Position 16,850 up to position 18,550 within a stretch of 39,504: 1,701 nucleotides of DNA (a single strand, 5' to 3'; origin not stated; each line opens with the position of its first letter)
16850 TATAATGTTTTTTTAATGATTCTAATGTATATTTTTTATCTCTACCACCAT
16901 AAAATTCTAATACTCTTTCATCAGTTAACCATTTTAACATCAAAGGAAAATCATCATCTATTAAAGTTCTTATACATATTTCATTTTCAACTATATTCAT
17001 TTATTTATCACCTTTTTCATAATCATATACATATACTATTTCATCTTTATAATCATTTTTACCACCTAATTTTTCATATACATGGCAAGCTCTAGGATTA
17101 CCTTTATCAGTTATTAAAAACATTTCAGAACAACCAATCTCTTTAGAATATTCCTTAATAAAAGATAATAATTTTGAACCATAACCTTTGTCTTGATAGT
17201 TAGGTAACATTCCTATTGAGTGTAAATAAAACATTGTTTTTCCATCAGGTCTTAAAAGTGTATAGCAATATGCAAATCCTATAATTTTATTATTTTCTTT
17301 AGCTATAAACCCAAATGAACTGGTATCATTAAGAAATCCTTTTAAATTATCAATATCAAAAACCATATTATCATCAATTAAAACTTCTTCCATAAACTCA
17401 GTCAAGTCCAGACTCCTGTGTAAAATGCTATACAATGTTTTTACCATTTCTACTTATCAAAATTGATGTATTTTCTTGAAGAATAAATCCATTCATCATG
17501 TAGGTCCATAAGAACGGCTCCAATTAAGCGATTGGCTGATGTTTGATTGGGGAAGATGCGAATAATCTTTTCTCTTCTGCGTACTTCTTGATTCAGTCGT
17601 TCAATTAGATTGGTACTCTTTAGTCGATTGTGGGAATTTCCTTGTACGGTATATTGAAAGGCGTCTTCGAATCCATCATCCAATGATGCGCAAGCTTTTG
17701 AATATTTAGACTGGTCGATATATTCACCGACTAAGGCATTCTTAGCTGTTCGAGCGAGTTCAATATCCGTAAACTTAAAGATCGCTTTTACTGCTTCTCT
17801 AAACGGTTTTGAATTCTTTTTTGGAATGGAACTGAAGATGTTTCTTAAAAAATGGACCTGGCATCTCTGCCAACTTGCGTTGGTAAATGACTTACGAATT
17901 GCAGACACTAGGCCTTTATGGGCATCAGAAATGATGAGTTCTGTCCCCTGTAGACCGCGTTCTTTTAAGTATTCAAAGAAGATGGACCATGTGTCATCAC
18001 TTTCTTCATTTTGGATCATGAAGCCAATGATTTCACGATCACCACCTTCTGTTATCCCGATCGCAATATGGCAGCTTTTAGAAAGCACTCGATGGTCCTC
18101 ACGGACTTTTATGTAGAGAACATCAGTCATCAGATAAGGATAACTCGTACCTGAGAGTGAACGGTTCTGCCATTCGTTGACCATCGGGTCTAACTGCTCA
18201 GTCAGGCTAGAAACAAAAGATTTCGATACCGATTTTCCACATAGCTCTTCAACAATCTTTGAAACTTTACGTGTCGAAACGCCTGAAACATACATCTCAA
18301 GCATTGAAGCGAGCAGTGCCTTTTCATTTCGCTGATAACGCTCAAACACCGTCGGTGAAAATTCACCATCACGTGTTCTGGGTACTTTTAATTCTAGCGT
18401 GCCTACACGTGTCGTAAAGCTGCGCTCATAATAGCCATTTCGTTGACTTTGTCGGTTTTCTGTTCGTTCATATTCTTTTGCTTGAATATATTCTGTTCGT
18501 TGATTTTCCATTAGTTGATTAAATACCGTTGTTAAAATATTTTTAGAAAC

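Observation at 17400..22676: cfr lies between two apparently identical, directly repeated IS256 variant copies, while the Tn4001 left IS256 is a different allele: signature of an IS256-mediated translocatable cfr unit grafted onto Tn4001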

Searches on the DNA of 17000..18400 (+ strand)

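Call 33: search_dna_similar(query=window:17000-18400:+, collection=plasmids, mode=near, max_rows=30)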
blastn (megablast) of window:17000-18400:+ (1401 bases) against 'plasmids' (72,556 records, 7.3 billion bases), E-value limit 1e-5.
Records with a match: 960; places in all: 1664; records where one place covers at least 80% of the query: 117.
Best place of each record, by identity: >=99% 162; 95-99% 214; 90-95% 163; 80-90% 418; 60-80% 3.
By first word of the organism name: Enterococcus 688; Staphylococcus 228; Lactococcus 8; Mammaliicoccus 7; Ligilactobacillus 6; Clostridium 2; Klebsiella 2; Pasteurella 2; Bacillus 2; Lysinibacillus 2; and 10 more.
By predicted mobility (MOB-suite, as given by PLSDB): conjugative 338; mobilizable 336; non-mobilizable 286.
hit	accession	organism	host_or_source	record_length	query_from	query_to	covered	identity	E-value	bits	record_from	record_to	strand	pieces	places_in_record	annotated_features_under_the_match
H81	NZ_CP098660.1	Staphylococcus capitis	Homo sapiens,single cell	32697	1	1401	100%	100.0%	0e+0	2588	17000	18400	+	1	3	IS256-like element ISEnfa4 family transposase | GNAT family N-acetyltransferase | aph(2'')-Ia: aminoglycoside O-phosphotransferase APH(2'')-Ia | AAC(6')-Ie-APH(2'')-Ia ...: aminoglycoside bifunctional resistance protein | aac(6')-Ie/aph(2'')-Ia: bifunctional aminoglycoside N-acetyltransferase ...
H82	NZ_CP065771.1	Enterococcus faecium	Homo sapiens,Digestive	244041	1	1395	100%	95.1%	0e+0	2198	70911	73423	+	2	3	IS256-like element IS1542 family transposase | AAC(6')-Ie-APH(2'')-Ia ...: aminoglycoside bifunctional resistance protein (x2) | ANT(6)-Ia: ANT(6) | GNAT family N-acetyltransferase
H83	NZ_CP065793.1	Mammaliicoccus sciuri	duck,single cell,viscera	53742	1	1401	100%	89.3%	0e+0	1757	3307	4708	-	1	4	GNAT family N-acetyltransferase | aph(2'')-Ia: aminoglycoside O-phosphotransferase APH(2'')-Ia | aac(6')-Ie/aph(2'')-Ia: bifunctional aminoglycoside N-acetyltransferase ... | AAC(6')-Ie-APH(2'')-Ia ...: aminoglycoside bifunctional resistance protein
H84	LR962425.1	Enterococcus faecalis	-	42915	1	1401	100%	89.3%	0e+0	1757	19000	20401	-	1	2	aac(6')-Ie/aph(2'')-Ia: bifunctional aminoglycoside N-acetyltransferase ... | AAC(6')-Ie-APH(2'')-Ia ...: aminoglycoside bifunctional resistance protein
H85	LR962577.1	Enterococcus faecalis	-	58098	1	1401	100%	89.3%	0e+0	1757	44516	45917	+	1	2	AAC(6')-Ie-APH(2'')-Ia ...: aminoglycoside bifunctional resistance protein | aac(6')-Ie/aph(2'')-Ia: bifunctional aminoglycoside N-acetyltransferase ...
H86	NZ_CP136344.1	Enterococcus faecalis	Homo sapiens,urine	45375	1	1401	100%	89.3%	0e+0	1757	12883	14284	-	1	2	GNAT family N-acetyltransferase | bifunctional aminoglycoside N-acetyltransferase ... | aac(6')-Ie/aph(2'')-Ia: bifunctional aminoglycoside N-acetyltransferase ... | AAC(6')-Ie-APH(2'')-Ia ...: aminoglycoside bifunctional resistance protein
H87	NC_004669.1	Enterococcus faecalis V583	-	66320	1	1401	100%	89.3%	0e+0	1757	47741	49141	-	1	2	IS256-like element IS256 family transposase | GNAT family N-acetyltransferase | aph(2'')-Ia: aminoglycoside O-phosphotransferase APH(2'')-Ia | aac(6')-Ie/aph(2'')-Ia: bifunctional aminoglycoside N-acetyltransferase ... | AAC(6')-Ie-APH(2'')-Ia ...: aminoglycoside bifunctional resistance protein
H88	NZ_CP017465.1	Staphylococcus pasteuri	cell culture,Korean fermented food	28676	1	1401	100%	89.3%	0e+0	1757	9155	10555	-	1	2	IS256-like element IS256 family transposase | GNAT family N-acetyltransferase | aph(2'')-Ia: aminoglycoside O-phosphotransferase APH(2'')-Ia | aac(6')-Ie/aph(2'')-Ia: bifunctional aminoglycoside N-acetyltransferase ... | AAC(6')-Ie-APH(2'')-Ia ...: aminoglycoside bifunctional resistance protein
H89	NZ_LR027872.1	Staphylococcus aureus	Homo sapiens,Blood Culture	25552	1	1401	100%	89.3%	0e+0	1757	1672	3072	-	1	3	IS256-like element IS256 family transposase | GNAT family N-acetyltransferase | aph(2'')-Ia: aminoglycoside O-phosphotransferase APH(2'')-Ia | aac(6')-Ie/aph(2'')-Ia: bifunctional aminoglycoside N-acetyltransferase ... | AAC(6')-Ie-APH(2'')-Ia ...: aminoglycoside bifunctional resistance protein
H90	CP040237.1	Enterococcus faecium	Homo sapiens,Pus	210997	1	1401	100%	89.3%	0e+0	1757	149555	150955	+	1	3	IS256-like element IS256 family transposase | GNAT family N-acetyltransferase | bifunctional aminoglycoside N-acetyltransferase ... | AAC(6')-Ie-APH(2'')-Ia ...: aminoglycoside bifunctional resistance protein | aac(6')-Ie/aph(2'')-Ia: bifunctional aminoglycoside N-acetyltransferase ...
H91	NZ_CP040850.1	Enterococcus faecium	chicken,young chicken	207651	1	1401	100%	89.3%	0e+0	1757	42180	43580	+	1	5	IS256-like element IS256 family transposase | GNAT family N-acetyltransferase | aph(2'')-Ia: aminoglycoside O-phosphotransferase APH(2'')-Ia | AAC(6')-Ie-APH(2'')-Ia ...: aminoglycoside bifunctional resistance protein | aac(6')-Ie/aph(2'')-Ia: bifunctional aminoglycoside N-acetyltransferase ...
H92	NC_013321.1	Staphylococcus aureus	equine abscess isolate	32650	1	1401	100%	89.3%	0e+0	1757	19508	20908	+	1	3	IS256-like element IS256 family transposase | GNAT family N-acetyltransferase | aph(2'')-Ia: aminoglycoside O-phosphotransferase APH(2'')-Ia | AAC(6')-Ie-APH(2'')-Ia ...: aminoglycoside bifunctional resistance protein | aac(6')-Ie/aph(2'')-Ia: bifunctional aminoglycoside N-acetyltransferase ...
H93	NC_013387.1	Staphylococcus sp. CDC25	-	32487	1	1401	100%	89.3%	0e+0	1757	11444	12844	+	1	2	IS256-like element IS256 family transposase | GNAT family N-acetyltransferase | aph(2'')-Ia: aminoglycoside O-phosphotransferase APH(2'')-Ia | AAC(6')-Ie-APH(2'')-Ia ...: aminoglycoside bifunctional resistance protein | aac(6')-Ie/aph(2'')-Ia: bifunctional aminoglycoside N-acetyltransferase ...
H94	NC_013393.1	Staphylococcus epidermidis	-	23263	1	1401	100%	89.3%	0e+0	1757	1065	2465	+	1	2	IS256-like element IS256 family transposase | GNAT family N-acetyltransferase | AAC(6')-Ie-APH(2'')-Ia ...: aminoglycoside bifunctional resistance protein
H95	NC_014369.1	Staphylococcus aureus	-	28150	1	1401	100%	89.3%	0e+0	1757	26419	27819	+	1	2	IS256-like element IS256 family transposase | GNAT family N-acetyltransferase | aph(2'')-Ia: aminoglycoside O-phosphotransferase APH(2'')-Ia | AAC(6')-Ie-APH(2'')-Ia ...: aminoglycoside bifunctional resistance protein | aac(6')-Ie/aph(2'')-Ia: bifunctional aminoglycoside N-acetyltransferase ...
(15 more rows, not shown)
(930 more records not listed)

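Call 38: get_annotated_region(hit=H82, flank=2500)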
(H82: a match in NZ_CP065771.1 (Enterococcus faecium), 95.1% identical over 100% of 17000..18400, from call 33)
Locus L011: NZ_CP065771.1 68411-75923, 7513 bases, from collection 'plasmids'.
description: Enterococcus faecium strain 17-318 plasmid p17-318_1, complete sequence
organism: Enterococcus faecium (NCBI taxid 1352)
taxonomy: Bacteria; Bacillota; Bacilli; Lactobacillales; Enterococcaceae; Enterococcus; Enterococcus faecium
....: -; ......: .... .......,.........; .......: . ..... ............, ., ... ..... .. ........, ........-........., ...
typing (MOB-suite, as given by PLSDB): conjugative; replicon Inc18,rep_cluster_893; relaxase MOBP,MOBP; mating-pair formation MPF_T
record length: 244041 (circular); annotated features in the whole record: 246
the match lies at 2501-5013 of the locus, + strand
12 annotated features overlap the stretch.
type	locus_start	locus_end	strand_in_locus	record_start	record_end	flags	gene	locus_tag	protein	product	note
predicted_resistance_gene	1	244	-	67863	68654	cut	aph(3')-IIIa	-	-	aminoglycoside O-phosphotransferase APH(3')-IIIa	predicted by amrfinderplus; class AMINOGLYCOSIDE; identity 100.0%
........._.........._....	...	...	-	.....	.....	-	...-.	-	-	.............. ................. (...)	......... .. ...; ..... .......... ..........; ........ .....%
predicted_resistance_gene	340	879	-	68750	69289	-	sat4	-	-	streptothricin N-acetyltransferase Sat4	predicted by amrfinderplus; class STREPTOTHRICIN; identity 100.0%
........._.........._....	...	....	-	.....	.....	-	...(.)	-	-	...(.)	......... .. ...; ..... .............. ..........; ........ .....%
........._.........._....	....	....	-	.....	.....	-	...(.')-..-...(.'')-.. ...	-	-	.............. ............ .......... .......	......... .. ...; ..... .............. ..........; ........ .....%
CDS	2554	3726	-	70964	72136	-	-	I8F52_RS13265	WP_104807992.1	IS256-like element IS1542 family transposase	-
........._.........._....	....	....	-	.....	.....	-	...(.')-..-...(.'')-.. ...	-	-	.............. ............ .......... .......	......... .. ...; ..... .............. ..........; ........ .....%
CDS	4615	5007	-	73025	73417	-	-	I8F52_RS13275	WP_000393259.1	GNAT family N-acetyltransferase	-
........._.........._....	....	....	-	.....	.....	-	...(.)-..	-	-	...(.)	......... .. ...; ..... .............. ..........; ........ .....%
CDS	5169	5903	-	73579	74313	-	-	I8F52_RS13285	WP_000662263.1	class I SAM-dependent methyltransferase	GO:0032259 - methylation [Evidence IEA]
CDS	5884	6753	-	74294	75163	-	-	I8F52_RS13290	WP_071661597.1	nucleotidyltransferase domain-containing protein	-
CDS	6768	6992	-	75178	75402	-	-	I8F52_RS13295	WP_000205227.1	helix-turn-helix transcriptional regulator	-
